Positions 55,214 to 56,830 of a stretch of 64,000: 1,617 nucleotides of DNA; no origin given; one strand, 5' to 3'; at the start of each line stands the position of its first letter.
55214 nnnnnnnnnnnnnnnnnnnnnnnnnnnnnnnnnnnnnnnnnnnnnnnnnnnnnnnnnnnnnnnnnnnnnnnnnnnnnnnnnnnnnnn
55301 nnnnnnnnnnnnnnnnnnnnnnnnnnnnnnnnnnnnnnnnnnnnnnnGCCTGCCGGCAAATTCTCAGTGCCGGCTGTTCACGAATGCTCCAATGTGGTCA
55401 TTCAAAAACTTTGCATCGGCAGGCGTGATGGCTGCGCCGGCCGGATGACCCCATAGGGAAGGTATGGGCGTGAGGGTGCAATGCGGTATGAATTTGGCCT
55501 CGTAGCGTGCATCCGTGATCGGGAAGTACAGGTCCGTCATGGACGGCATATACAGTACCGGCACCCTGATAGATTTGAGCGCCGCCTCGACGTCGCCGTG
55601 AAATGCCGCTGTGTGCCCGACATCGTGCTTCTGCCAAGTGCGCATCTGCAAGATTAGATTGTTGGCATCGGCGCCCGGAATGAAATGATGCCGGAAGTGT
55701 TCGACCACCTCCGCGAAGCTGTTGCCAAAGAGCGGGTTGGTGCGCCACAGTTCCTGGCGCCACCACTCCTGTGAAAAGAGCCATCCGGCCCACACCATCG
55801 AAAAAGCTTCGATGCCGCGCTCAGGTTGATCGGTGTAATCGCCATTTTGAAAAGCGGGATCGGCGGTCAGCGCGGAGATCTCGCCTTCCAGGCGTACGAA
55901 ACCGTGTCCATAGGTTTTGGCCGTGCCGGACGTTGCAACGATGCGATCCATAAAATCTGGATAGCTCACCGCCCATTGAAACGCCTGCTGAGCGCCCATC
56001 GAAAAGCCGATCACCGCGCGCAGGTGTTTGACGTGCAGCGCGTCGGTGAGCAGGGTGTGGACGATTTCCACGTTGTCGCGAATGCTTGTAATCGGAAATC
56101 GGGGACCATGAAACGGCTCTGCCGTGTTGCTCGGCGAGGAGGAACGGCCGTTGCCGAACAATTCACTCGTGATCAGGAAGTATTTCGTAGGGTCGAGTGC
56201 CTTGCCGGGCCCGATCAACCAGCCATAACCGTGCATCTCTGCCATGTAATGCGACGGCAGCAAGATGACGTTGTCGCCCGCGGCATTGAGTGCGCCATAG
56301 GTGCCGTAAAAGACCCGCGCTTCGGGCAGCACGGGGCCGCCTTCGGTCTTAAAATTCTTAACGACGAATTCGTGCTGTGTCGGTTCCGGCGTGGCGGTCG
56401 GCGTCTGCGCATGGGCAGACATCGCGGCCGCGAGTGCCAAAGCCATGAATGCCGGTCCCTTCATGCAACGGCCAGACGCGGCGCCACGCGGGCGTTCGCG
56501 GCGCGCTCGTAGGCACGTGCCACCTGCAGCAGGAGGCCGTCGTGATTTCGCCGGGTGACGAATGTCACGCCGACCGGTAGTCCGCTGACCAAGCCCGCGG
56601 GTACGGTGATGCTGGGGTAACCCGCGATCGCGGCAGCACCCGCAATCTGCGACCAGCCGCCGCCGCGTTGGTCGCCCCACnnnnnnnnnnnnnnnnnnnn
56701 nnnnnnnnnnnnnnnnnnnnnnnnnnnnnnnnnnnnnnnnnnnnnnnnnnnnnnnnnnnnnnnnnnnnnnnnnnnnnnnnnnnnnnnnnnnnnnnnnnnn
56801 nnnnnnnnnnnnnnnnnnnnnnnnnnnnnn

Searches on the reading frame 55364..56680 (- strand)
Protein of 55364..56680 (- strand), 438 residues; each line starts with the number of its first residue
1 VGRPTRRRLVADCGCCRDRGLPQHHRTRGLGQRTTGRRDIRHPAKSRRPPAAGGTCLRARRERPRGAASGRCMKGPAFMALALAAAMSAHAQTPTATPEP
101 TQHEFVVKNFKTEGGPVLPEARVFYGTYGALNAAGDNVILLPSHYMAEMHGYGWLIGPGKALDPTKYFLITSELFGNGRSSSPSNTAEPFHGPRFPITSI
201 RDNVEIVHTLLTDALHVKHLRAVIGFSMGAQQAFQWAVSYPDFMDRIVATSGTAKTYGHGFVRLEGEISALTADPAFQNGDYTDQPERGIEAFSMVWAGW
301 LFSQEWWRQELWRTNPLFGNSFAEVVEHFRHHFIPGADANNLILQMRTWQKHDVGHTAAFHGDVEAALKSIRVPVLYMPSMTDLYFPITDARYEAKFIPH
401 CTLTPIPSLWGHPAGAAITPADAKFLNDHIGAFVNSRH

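Call 21: search_protein_families(library=pfam, proteins=[window:55364-56680:-], max_evalue=0.001)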
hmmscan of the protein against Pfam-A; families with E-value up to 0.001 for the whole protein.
window:55364-56680:- (438 aa): 1 family
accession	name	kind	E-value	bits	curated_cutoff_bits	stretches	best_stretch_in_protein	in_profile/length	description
PF00561.26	Abhydrolase_1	-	1.1e-11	45.4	25.8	1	159-400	20-227/245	alpha/beta hydrolase fold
